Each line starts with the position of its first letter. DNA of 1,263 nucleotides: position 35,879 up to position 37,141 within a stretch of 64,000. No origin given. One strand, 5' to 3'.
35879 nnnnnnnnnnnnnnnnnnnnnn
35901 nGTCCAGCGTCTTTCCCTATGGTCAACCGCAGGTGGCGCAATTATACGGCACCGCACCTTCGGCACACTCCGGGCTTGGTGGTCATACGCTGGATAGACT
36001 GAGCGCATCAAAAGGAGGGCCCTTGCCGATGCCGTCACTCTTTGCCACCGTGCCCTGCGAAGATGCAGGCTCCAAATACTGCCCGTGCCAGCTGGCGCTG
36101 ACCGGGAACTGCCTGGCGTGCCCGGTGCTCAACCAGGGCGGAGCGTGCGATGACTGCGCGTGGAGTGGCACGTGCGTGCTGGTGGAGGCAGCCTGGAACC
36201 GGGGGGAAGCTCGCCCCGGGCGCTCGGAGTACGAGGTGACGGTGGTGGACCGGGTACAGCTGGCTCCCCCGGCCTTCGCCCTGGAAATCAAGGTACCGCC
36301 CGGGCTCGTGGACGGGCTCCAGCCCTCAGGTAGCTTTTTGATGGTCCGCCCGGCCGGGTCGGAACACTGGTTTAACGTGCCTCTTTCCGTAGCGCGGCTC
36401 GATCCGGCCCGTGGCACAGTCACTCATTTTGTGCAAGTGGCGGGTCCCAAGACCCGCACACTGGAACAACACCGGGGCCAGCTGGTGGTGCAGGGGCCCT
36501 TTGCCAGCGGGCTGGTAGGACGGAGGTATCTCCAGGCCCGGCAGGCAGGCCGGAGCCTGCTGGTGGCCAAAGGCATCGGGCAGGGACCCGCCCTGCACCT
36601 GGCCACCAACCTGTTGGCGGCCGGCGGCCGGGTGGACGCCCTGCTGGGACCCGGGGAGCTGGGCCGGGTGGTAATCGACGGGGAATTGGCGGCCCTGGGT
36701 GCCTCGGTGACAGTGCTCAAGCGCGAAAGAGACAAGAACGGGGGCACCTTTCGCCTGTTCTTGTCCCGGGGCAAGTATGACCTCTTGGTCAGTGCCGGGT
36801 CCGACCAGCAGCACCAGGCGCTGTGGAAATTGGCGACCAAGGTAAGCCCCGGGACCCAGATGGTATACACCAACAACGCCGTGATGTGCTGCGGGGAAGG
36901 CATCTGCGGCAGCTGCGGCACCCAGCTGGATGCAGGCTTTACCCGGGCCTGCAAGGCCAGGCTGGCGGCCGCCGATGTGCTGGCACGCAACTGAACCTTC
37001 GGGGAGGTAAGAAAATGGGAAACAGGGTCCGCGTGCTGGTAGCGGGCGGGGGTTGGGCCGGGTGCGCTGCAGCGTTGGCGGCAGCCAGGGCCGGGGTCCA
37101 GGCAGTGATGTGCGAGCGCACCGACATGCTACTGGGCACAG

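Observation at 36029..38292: Uncharacterised two-gene redox module: Cys-rich PyrK-like Fe-S flavoprotein plus GidA-like FAD/Fe-S protein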

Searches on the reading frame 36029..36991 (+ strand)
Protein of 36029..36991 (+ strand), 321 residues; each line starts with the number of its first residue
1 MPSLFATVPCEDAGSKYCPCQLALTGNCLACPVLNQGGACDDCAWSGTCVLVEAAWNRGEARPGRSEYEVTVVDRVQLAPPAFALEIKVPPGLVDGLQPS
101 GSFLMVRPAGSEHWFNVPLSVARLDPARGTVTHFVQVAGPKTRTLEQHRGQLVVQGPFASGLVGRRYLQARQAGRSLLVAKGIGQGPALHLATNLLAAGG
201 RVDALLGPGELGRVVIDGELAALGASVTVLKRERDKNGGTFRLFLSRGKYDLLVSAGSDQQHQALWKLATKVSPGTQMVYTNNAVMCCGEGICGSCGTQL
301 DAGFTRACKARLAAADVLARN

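Call 6: search_protein_families(library=pfam, proteins=[window:36029-36991:+], max_evalue=0.1)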
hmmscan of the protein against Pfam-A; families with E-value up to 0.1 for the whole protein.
window:36029-36991:+ (321 aa): 1 family
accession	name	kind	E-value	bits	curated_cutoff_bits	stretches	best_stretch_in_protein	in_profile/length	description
PF13085.11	Fer2_3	-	0.0053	17.2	27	1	286-313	50-77/107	2Fe-2S iron-sulfur cluster binding domain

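Call 7: search_protein_families(library=ncbifam, proteins=[window:36029-36991:+], max_evalue=0.1)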
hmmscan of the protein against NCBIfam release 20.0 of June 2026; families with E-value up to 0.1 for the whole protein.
window:36029-36991:+ (321 aa): 11 families
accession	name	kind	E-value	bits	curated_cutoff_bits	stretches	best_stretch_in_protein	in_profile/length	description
NF004470.0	PRK05802.1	equivalog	4.2e-72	242.9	313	1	8-319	6-325/330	sulfide/dihydroorotate dehydrogenase-like FAD/NAD-binding protein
NF004862.0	PRK06222.1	subfamily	1.8e-14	53.9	220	1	71-308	3-237/281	sulfide/dihydroorotate dehydrogenase-like FAD/NAD-binding protein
NF000799.0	PRK00054.1-4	equivalog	3.9e-13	49.1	314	1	69-302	6-235/258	dihydroorotate dehydrogenase electron transfer subunit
NF009414.0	PRK12778.1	equivalog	7.1e-12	44.4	1103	1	72-299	4-228/752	bifunctional dihydroorotate dehydrogenase B NAD binding subunit/NADPH-dependent glutamate synthase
NF000798.0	PRK00054.1-3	equivalog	5.8e-10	39.2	219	1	98-309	31-232/244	dihydroorotate dehydrogenase electron transfer subunit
NF000797.0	PRK00054.1-2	equivalog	2.8e-09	36.6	270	1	69-297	16-239/267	dihydroorotate dehydrogenase electron transfer subunit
NF000796.0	PRK00054.1-1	equivalog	1.8e-08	33.9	224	1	100-299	31-217/254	dihydroorotate dehydrogenase electron transfer subunit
NF009413.0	PRK12775.1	equivalog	1.7e-07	29.4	1895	1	72-308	4-237/1006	putative trifunctional 2-polyprenylphenol hydroxylase/glutamate synthase subunit beta/ferritin domain-containing protein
NF009415.0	PRK12779.1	equivalog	0.0051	14.7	1519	1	66-207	647-784/944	putative bifunctional glutamate synthase subunit beta/2-polyprenylphenol hydroxylase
NF004616.0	PRK05950.1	subfamily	0.015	14.4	228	1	287-313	57-83/238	succinate dehydrogenase iron-sulfur subunit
TIGR00384.1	dhsB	subfamily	0.043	13.3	88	1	287-314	48-75/222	succinate dehydrogenase and fumarate reductase iron-sulfur protein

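Call 9: find_homologous_proteins(query=window:36029-36991:+)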
Query window:36029-36991:+ (321 aa): 49 proteins with E <= 0.001 among 8000 candidates.
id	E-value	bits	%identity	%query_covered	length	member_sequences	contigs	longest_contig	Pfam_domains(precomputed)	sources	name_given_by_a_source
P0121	7.9e-214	727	100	100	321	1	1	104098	-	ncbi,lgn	ncbi:MAG: hypothetical protein AB1445_03655 [Bacillota bacterium]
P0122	4.1e-127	442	64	98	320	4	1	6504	-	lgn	-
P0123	7.0e-126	438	65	97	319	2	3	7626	-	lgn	-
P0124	1.2e-74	270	45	94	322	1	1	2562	-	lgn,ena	-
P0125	3.6e-72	261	45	94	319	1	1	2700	-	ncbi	-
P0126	1.3e-70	256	43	94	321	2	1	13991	-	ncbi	-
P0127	9.5e-63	230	44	99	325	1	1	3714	-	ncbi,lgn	-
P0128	1.1e-62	230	46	96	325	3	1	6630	-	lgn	-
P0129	4.8e-62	228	46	95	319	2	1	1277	-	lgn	-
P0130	8.7e-60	221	38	100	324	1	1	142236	-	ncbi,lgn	ncbi:MAG: hypothetical protein ACM3X4_08475 [Ignavibacteriales bacterium]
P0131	1.8e-56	210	43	99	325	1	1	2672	-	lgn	-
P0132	5.6e-55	205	41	95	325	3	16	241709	-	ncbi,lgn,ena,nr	ncbi:MAG TPA: hypothetical protein GXX23_03730 [Firmicutes bacterium]|nr:hypothetical protein [Candi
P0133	1.4e-54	204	40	98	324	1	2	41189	-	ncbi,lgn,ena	-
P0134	2.9e-54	203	43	98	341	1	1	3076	-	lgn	-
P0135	2.6e-52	196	36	97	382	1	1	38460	-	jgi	-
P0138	4.9e-51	192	34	97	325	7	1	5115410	-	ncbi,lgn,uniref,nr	ncbi:hypothetical protein [Pelosinus sp. UFO1]|uniref:hypothetical protein n=1 Tax=Pelosinus sp. UFO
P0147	6.8e-50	188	37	96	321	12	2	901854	-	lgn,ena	-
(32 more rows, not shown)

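Call 11: search_solved_structures(query=window:36029-36991:+, max_evalue=0.01)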
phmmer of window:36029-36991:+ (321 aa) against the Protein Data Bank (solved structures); distinct sequences matched with E-value up to 0.01: 5.
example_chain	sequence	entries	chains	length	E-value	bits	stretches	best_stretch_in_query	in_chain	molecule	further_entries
5jca_S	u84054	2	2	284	1.1e-06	31.4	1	74-307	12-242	NADH-dependent Ferredoxin:NADP Oxidoreductase (NfnI) subunit beta | NADH-dependent Ferredoxin:NADP Oxidoreductase subunit beta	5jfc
1ep3_B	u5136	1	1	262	4.8e-06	29.3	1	70-297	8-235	DIHYDROOROTATE DEHYDROGENASE B (PYRK SUBUNIT)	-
1ep1_B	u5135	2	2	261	5e-06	29.2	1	70-297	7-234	DIHYDROOROTATE DEHYDROGENASE B (PYRK SUBUNIT)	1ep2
4ylf_A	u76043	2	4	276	6.7e-05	25.5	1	72-308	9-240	Dihydroorotate dehydrogenase B (NAD(+)), electron transfer subunit homolog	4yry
5ksw_B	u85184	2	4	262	0.00028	23.5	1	70-297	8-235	Dihydroorotate dehydrogenase B (NAD(+)), electron transfer subunit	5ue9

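Call 35: find_encoding_contigs(protein=P0138, flank=8000, max_places=2)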
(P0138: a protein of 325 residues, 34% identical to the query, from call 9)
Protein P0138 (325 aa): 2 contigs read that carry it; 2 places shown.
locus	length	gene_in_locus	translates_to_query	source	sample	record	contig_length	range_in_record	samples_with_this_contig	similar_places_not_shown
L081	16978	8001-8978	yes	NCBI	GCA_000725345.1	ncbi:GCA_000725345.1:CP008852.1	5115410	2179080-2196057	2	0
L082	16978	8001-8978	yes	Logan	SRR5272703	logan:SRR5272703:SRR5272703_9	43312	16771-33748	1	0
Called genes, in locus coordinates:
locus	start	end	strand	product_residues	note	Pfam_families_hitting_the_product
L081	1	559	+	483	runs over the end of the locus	PF02347:GDC-P, PF00266:Aminotran_5, PF21478:GcvP2_C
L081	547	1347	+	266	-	-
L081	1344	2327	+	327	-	PF04055:Radical_SAM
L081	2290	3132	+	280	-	PF21948:LplA-B_cat, PF03099:BPL_LplA_LipB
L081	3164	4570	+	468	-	PF00890:FAD_binding_2 (weak), PF01134:GIDA (weak), PF01266:DAO (faint), PF07992:Pyr_redox_2, PF12831:FAD_oxidored, PF13738:Pyr_redox_3, PF00070:Pyr_redox, PF02852:Pyr_redox_dim, +2 more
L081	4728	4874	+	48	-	-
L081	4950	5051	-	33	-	-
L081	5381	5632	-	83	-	-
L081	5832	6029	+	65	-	-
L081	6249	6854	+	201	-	PF01965:DJ-1_PfpI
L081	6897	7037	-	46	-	-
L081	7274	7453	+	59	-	-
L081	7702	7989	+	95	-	-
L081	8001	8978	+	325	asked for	-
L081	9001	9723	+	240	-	PF01479:S4, PF00849:PseudoU_synth_2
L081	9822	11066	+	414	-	PF00890:FAD_binding_2 (weak), PF01134:GIDA, PF03486:HI0933_like, PF07992:Pyr_redox_2 (weak), PF12831:FAD_oxidored, PF00890:FAD_binding_2 (weak), PF07992:Pyr_redox_2 (weak), PF22780:HI0933_like_1st, +4 more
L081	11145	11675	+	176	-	PF17313:DUF5359 (weak)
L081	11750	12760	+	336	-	PF18152:DAHP_snth_FXD, PF00793:DAHP_synth_1, PF03102:NeuB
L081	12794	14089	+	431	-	PF00275:EPSP_synthase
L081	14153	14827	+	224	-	PF02224:Cytidylate_kin, PF13189:Cytidylate_kin2, PF13238:AAA_18 (weak), PF01202:SKI (faint), PF13207:AAA_17 (weak)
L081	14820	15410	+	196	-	PF01553:Acyltransferase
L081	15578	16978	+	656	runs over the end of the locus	PF02401:LYTB, PF21710:Spt6_S1 (faint), PF00575:S1, PF23459:S1_RRP5 (weak)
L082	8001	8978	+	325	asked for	-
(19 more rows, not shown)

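Call 39: predict_structure(alignment_id=A2)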
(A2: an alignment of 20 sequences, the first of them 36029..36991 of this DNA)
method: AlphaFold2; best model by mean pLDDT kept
length: 321 residues; sequences in the alignment: 20
mean_pLDDT: 77.3   pTM: 0.80
mean pLDDT of the five models: 77.3, 76.5, 75.5, 75.1, 74.1
residues with pLDDT >= 90: 132; 70-90: 80; 50-70: 69; < 50: 40
segments of 3 or more residues with pLDDT < 50: 1-8, 30-35, 38-47, 59-61, 288-292
pLDDT, mean of each block of 10 residues (from residue 1): 41 59 52 48 46 56 71 94 96 92 90 81 96 89 87 87 79 90 94 95 95 95 97 74 91 88 87 89 55 52 57 52 41
secondary structure, 60 per line:
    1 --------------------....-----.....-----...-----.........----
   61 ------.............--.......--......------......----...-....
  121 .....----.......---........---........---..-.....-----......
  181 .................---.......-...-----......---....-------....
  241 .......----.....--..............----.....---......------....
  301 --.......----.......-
elements in order: H21-24 H30-34 H48-56 E67-79 E82-88 H91-96 E103-108 E117-125 E130-136 H140-147 E151-158 H165-169 E175-181 H182-197 E201-207 H217-222 E226-229 H237-247 E252-256 H259-272 E277-281 H285-290 E297-300 E303-306 H314-320

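Call 50: find_encoding_contigs(protein=P0132, flank=5000, max_places=1)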
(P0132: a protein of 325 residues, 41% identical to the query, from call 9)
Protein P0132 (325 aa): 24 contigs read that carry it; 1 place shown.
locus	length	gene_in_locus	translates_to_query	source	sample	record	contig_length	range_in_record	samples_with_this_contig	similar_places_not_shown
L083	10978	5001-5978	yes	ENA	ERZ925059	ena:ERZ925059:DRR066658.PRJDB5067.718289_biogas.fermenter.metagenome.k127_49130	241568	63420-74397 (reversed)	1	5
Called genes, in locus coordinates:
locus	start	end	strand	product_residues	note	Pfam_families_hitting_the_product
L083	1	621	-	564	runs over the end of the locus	PF16949:ABC_tran_2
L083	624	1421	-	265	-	PF00005:ABC_tran, PF13304:AAA_21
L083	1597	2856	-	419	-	PF08323:Glyco_transf_5 (weak), PF20706:GT4-conflict, PF13439:Glyco_transf_4, PF13579:Glyco_trans_4_4, PF08323:Glyco_transf_5, PF00534:Glycos_transf_1, PF13692:Glyco_trans_1_4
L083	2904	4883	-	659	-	PF12439:GDE_N, PF06202:GDE_C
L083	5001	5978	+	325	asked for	-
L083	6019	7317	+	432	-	PF00070:Pyr_redox (faint), PF01134:GIDA, PF01266:DAO (faint), PF07992:Pyr_redox_2 (weak), PF12831:FAD_oxidored, PF01134:GIDA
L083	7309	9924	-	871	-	PF00690:Cation_ATPase_N, PF00122:E1-E2_ATPase, PF00702:Hydrolase, PF13246:Cation_ATPase, PF12710:HAD (weak), PF00689:Cation_ATPase_C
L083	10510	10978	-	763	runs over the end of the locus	PF00403:HMA, PF00122:E1-E2_ATPase, PF00702:Hydrolase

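Call 51: find_encoding_contigs(protein=P0130, flank=5000, max_places=1)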
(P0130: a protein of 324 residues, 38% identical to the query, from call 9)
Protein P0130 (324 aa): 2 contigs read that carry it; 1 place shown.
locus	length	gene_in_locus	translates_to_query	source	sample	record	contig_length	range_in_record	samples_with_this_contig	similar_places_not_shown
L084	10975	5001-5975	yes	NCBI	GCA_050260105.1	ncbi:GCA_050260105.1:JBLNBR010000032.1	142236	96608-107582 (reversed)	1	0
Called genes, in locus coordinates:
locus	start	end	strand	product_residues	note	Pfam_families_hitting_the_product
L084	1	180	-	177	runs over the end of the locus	PF00857:Isochorismatase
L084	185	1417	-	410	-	PF02441:Flavoprotein, PF04127:DFP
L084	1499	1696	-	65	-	PF01192:RNA_pol_Rpb6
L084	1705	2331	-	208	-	PF00625:Guanylate_kin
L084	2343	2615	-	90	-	PF04025:RemA-like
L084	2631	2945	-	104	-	PF22525:H2TH_5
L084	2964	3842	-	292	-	PF03755:YicC-like_N, PF08340:YicC-like_C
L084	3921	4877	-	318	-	PF10646:Germane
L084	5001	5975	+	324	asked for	-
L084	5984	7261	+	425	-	PF00070:Pyr_redox (weak), PF00890:FAD_binding_2 (weak), PF01134:GIDA, PF01266:DAO, PF03486:HI0933_like (weak), PF07992:Pyr_redox_2, PF12831:FAD_oxidored, PF01134:GIDA, +1 more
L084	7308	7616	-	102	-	PF16760:CBM53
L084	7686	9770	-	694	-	PF00723:Glyco_hydro_15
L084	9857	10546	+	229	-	PF16258:DUF4912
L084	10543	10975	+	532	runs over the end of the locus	PF03065:Glyco_hydro_57, PF09210:BE_C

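Call 52: find_encoding_contigs(protein=P0147, flank=5000, max_places=1)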
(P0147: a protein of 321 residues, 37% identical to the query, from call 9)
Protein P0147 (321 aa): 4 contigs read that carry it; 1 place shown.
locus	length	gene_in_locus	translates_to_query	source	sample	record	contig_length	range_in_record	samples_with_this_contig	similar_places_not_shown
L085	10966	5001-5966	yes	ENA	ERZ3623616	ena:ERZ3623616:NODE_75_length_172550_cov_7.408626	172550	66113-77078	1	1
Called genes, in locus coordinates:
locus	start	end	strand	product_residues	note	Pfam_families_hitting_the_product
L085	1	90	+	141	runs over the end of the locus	PF09579:Spore_YtfJ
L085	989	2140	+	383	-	PF00768:Peptidase_S11, PF13354:Beta-lactamase2, PF07943:PBP5_C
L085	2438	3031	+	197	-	PF07670:Gate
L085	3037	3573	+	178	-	PF07670:Gate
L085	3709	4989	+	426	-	PF00070:Pyr_redox (faint), PF01134:GIDA, PF01266:DAO (faint), PF03486:HI0933_like (faint), PF07992:Pyr_redox_2 (faint), PF12831:FAD_oxidored, PF01134:GIDA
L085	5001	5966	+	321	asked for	-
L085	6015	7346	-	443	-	-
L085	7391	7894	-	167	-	-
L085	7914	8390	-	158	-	-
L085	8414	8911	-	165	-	PF07963:N_methyl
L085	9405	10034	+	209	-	-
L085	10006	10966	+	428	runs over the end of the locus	PF07660:STN (faint), PF03958:Secretin_N, PF00263:Secretin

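Call 62: search_protein_families(library=ncbifam, proteins=[L081:7702-7986:+], max_evalue=0.001)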
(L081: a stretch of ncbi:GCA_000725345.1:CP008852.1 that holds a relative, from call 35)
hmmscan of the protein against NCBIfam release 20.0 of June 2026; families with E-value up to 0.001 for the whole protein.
L081:7702-7986:+ (95 aa): 0 families
